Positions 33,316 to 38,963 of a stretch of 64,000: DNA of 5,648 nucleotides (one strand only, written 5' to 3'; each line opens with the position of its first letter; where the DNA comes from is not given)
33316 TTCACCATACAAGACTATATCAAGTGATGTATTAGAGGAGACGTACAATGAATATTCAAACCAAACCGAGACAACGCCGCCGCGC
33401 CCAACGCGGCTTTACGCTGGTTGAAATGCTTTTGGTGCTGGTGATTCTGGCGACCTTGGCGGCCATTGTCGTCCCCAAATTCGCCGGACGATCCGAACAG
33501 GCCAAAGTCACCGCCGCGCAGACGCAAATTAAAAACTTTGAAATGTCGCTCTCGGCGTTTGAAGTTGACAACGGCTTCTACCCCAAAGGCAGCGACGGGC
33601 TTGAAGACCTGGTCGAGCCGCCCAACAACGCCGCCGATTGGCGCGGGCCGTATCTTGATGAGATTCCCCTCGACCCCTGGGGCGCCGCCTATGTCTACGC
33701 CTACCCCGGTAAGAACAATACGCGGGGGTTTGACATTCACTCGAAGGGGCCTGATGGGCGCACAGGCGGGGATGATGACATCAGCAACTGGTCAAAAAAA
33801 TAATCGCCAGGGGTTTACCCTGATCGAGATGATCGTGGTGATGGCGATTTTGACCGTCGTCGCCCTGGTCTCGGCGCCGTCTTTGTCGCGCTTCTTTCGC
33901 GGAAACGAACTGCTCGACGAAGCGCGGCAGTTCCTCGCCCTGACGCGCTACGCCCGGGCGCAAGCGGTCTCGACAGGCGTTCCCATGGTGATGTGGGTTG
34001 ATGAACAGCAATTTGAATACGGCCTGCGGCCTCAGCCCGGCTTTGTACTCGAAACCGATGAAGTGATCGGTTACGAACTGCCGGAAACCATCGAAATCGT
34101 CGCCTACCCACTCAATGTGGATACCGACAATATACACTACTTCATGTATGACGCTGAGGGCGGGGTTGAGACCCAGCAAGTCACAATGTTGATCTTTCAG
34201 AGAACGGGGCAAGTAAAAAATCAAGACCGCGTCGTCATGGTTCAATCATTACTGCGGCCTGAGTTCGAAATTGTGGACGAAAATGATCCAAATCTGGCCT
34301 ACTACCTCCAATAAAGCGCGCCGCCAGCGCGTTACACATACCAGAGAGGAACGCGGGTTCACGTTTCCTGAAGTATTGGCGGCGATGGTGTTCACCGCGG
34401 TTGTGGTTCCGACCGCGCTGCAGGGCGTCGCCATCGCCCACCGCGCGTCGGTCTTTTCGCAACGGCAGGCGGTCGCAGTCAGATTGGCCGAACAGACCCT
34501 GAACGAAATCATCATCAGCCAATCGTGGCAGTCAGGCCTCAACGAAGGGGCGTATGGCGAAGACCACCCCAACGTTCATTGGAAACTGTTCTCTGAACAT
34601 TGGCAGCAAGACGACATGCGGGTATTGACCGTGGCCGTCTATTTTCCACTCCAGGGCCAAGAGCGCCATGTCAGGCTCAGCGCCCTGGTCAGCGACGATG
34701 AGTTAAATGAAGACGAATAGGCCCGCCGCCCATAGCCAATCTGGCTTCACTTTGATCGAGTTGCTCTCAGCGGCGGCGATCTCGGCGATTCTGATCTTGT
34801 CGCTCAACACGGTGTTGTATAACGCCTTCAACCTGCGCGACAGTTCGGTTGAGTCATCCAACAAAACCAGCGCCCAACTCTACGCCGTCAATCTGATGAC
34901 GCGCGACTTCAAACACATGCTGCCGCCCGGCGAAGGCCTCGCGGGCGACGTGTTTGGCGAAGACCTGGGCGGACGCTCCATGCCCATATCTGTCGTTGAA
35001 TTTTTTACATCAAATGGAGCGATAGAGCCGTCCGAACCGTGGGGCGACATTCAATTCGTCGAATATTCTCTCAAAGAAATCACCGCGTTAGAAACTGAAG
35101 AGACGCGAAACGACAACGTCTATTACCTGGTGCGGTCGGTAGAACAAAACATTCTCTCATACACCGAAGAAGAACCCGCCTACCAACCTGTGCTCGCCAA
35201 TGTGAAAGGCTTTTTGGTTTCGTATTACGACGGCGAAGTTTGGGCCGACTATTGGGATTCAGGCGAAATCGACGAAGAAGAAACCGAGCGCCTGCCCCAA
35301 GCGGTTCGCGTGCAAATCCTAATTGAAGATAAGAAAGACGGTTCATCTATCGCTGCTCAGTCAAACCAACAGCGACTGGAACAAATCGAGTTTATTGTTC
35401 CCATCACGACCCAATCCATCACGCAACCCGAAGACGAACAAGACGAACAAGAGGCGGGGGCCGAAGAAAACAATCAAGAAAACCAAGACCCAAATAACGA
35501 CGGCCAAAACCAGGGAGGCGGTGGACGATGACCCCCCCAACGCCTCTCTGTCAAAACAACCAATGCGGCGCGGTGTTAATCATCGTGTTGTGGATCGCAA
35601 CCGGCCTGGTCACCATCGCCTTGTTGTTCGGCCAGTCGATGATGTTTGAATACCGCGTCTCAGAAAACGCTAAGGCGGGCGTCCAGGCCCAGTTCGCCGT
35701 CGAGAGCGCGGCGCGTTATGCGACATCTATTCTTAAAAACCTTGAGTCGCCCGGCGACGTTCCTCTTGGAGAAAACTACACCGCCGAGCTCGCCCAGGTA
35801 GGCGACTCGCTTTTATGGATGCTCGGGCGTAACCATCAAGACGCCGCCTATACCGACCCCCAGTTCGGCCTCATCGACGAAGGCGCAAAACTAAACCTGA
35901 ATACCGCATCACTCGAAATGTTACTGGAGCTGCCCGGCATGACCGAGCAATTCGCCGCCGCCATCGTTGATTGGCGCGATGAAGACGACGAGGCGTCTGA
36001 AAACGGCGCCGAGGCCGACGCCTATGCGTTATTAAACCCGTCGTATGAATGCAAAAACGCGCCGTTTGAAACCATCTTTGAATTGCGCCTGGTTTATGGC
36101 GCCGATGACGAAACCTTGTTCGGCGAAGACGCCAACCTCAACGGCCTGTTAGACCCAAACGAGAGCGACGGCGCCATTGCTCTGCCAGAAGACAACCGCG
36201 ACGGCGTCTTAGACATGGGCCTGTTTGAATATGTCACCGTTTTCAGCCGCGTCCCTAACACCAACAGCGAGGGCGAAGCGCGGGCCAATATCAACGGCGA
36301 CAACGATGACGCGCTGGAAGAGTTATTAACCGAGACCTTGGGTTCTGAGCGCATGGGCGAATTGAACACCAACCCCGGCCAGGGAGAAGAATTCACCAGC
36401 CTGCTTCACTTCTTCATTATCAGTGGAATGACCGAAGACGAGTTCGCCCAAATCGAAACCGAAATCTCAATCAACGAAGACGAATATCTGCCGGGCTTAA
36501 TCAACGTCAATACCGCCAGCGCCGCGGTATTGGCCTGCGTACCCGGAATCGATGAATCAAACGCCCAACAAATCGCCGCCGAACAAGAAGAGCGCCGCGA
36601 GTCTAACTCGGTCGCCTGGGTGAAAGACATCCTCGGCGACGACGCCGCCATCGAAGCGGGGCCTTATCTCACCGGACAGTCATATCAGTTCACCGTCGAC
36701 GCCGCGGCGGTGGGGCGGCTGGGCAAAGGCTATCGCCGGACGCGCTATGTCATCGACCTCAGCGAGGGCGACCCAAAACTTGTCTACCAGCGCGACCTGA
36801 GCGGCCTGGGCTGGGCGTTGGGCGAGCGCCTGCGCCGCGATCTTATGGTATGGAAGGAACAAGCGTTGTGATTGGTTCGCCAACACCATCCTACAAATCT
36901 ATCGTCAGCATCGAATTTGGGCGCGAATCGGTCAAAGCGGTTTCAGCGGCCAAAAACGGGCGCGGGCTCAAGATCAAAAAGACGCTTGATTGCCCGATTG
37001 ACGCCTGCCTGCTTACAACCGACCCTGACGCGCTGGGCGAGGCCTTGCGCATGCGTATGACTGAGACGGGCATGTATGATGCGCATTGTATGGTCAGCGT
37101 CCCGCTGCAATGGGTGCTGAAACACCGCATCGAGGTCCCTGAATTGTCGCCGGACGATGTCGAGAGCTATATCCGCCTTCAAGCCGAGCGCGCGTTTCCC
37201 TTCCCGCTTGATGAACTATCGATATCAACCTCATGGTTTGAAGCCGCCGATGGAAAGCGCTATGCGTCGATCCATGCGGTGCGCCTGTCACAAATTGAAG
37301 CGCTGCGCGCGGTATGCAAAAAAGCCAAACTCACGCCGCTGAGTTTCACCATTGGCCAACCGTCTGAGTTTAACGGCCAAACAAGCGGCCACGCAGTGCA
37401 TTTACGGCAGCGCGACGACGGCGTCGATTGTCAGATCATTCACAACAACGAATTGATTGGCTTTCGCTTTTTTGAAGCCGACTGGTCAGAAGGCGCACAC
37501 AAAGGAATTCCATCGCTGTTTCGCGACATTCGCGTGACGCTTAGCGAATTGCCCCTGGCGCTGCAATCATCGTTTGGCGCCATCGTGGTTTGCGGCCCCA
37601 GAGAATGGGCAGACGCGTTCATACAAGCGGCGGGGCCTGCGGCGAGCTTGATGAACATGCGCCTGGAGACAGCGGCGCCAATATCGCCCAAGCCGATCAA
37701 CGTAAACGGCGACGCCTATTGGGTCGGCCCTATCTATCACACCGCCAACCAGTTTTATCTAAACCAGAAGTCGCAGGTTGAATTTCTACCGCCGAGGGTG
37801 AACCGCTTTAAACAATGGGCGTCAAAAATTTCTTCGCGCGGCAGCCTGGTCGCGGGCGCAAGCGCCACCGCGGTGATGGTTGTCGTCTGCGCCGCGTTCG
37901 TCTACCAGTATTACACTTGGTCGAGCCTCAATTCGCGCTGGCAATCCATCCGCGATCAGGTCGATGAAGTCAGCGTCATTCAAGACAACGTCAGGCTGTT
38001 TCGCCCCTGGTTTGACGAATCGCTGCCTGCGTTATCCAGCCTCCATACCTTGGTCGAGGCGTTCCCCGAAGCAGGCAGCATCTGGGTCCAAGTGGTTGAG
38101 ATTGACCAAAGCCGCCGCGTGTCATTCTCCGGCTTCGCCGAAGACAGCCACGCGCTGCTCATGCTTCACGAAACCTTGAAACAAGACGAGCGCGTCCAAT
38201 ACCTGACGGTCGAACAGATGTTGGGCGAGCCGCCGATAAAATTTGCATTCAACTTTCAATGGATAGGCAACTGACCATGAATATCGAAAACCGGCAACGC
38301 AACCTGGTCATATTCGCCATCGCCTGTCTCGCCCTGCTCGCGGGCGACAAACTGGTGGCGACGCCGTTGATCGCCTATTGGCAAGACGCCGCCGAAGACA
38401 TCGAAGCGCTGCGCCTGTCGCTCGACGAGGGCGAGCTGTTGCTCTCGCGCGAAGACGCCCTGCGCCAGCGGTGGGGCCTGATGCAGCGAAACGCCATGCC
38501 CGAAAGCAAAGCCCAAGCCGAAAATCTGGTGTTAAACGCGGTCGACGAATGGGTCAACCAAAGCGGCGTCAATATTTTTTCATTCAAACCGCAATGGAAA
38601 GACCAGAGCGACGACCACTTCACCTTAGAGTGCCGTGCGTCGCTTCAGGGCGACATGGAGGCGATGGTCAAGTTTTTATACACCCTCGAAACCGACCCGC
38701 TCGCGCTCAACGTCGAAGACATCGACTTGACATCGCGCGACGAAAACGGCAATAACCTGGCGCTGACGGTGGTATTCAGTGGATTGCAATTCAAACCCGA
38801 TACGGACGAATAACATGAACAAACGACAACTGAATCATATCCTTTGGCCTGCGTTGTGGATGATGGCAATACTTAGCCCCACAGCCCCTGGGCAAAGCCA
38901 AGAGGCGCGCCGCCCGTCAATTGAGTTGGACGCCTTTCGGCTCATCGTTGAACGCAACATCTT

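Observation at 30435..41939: Complete T2SS/T4P-like operon that lacks a prepilin peptidase and GspC in cis, with several pseudopilin paralogs encoded elsewhere.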

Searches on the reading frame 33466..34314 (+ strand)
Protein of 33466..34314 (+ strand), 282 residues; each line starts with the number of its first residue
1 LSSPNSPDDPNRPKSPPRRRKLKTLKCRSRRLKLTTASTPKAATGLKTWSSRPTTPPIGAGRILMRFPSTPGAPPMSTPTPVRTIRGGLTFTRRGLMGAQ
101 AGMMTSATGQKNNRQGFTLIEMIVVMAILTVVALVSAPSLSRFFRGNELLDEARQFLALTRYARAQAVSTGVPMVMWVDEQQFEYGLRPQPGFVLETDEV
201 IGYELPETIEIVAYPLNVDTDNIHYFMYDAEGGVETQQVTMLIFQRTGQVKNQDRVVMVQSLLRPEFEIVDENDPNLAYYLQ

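Call 3: search_protein_families(library=pfam, proteins=[window:33466-34314:+], max_evalue=0.01)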
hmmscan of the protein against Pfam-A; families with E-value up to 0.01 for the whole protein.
window:33466-34314:+ (282 aa): 2 families
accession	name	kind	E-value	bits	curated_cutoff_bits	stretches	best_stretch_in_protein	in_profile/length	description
PF07963.17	N_methyl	-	9e-10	38.2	21.2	1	111-135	1-25/27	Prokaryotic N-terminal methylation motif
PF12019.13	GspH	-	0.0001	23.2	21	1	152-241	1-91/108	Type II transport protein GspH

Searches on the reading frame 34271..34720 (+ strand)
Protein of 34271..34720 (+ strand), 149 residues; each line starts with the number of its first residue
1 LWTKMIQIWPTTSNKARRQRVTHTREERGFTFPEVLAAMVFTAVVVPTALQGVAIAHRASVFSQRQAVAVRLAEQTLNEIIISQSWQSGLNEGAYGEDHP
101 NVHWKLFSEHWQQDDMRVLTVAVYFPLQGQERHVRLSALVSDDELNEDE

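Call 3: search_protein_families(library=pfam, proteins=[window:34271-34720:+], max_evalue=0.01)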
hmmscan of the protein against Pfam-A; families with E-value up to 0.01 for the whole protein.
window:34271-34720:+ (149 aa): 0 families

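Call 28: search_protein_families(library=ncbifam, proteins=[window:34271-34720:+], max_evalue=0.01)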
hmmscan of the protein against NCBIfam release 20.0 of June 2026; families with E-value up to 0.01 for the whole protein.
window:34271-34720:+ (149 aa): 3 families
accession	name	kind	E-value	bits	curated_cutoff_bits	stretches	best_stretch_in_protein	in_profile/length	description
NF007660.0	PRK10332.1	equivalog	8.2e-05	23.1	86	1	25-69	6-49/107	prepilin-type N-terminal cleavage/methylation domain-containing protein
TIGR01707.1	gspI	equivalog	9e-05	22.9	44.35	1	29-124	1-97/101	type II secretion system minor pseudopilin GspI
NF007848.0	PRK10557.1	equivalog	0.0049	16.2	120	1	22-68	5-51/192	prepilin peptidase-dependent protein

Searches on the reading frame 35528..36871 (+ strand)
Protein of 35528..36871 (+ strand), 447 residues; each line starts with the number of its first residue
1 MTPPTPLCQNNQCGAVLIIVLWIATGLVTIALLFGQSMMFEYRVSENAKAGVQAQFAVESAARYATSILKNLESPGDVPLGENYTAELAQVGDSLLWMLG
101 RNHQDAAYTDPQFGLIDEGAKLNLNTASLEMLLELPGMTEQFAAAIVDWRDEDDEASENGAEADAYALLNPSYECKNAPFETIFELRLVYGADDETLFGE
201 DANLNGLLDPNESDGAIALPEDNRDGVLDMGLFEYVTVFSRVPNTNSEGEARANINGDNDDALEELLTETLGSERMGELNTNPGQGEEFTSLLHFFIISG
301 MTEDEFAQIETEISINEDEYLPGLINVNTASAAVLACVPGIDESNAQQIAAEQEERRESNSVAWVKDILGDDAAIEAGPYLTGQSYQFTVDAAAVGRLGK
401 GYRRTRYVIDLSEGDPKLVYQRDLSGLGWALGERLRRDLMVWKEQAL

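Call 3: search_protein_families(library=pfam, proteins=[window:35528-36871:+], max_evalue=0.01)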
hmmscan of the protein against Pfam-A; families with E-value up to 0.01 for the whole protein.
window:35528-36871:+ (447 aa): 4 families
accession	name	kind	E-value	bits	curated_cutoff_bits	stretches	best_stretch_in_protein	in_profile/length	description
PF12836.13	HHH_3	-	6.1e-16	58.7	27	2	120-152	4-36/65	Helix-hairpin-helix motif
PF21687.3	T2SSK_1st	-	8.6e-14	52.6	26.2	1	122-196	16-94/107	Type II secretion system (T2SS), protein K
PF03934.19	T2SSK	-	1.1e-08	35.7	24.2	1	325-357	1-34/63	Type II secretion system (T2SS), protein K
PF00633.29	HHH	-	0.0015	18.7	24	0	123-148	4-29/30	Helix-hairpin-helix motif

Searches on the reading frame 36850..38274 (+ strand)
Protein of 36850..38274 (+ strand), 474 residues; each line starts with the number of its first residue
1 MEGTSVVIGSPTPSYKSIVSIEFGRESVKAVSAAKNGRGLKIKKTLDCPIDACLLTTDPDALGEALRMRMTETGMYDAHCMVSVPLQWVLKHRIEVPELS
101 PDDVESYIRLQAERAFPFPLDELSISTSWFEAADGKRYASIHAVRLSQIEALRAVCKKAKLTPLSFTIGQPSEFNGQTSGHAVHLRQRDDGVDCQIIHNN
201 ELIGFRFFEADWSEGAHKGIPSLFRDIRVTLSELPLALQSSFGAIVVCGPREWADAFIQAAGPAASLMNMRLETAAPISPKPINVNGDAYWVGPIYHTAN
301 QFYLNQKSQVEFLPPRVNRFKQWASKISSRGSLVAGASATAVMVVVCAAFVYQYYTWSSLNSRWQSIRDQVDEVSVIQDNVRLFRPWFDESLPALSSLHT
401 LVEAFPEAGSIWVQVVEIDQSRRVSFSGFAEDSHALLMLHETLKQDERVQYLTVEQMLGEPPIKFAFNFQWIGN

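Call 3: search_protein_families(library=pfam, proteins=[window:36850-38274:+], max_evalue=0.01)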
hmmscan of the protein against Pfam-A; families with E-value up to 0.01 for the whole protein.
window:36850-38274:+ (474 aa): 1 family
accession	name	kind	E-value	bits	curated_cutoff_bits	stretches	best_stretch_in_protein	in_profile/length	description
PF11104.14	PilM_2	-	7.1e-10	38.8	27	1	21-163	2-152/340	Type IV pilus assembly protein PilM;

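Call 28: search_protein_families(library=ncbifam, proteins=[window:36850-38274:+], max_evalue=0.01)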
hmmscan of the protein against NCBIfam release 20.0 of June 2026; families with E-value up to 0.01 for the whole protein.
window:36850-38274:+ (474 aa): 2 families
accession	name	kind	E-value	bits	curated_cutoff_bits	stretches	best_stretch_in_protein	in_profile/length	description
TIGR01175.1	pilM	subfamily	6.4e-11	41.8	133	1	17-129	4-121/348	type IV pilus assembly protein PilM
NF045709.1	Amuc_1101_fam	equivalog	9e-07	28.1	650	1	45-161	37-153/608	Amuc_1101 family PilM-like pilus complex protein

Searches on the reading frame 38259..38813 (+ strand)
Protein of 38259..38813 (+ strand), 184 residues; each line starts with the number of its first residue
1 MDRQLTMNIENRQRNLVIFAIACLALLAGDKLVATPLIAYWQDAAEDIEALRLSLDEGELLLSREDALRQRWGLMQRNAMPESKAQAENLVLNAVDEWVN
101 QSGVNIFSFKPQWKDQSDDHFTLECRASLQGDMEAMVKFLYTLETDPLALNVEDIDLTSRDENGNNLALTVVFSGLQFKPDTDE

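Call 3: search_protein_families(library=pfam, proteins=[window:38259-38813:+], max_evalue=0.01)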
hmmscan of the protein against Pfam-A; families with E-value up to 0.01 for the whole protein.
window:38259-38813:+ (184 aa): 2 families
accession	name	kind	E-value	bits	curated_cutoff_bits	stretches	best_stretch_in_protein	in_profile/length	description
PF10741.14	T2SSM_b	-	0.00013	22.3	21.7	1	83-168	11-100/111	Type II secretion system (T2SS), protein M subtype b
PF04350.18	PilO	-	0.0083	16.7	22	0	79-177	45-142/145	Pilus assembly protein, PilO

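Call 28: search_protein_families(library=ncbifam, proteins=[window:38259-38813:+], max_evalue=0.01)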
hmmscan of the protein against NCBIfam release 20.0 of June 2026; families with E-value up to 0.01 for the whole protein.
window:38259-38813:+ (184 aa): 1 family
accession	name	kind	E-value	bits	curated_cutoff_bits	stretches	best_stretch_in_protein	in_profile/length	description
NF040576.1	T2SS_GspM_XpsM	equivalog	2.5e-13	50.1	60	1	18-165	4-158/180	type II secretion system protein GspM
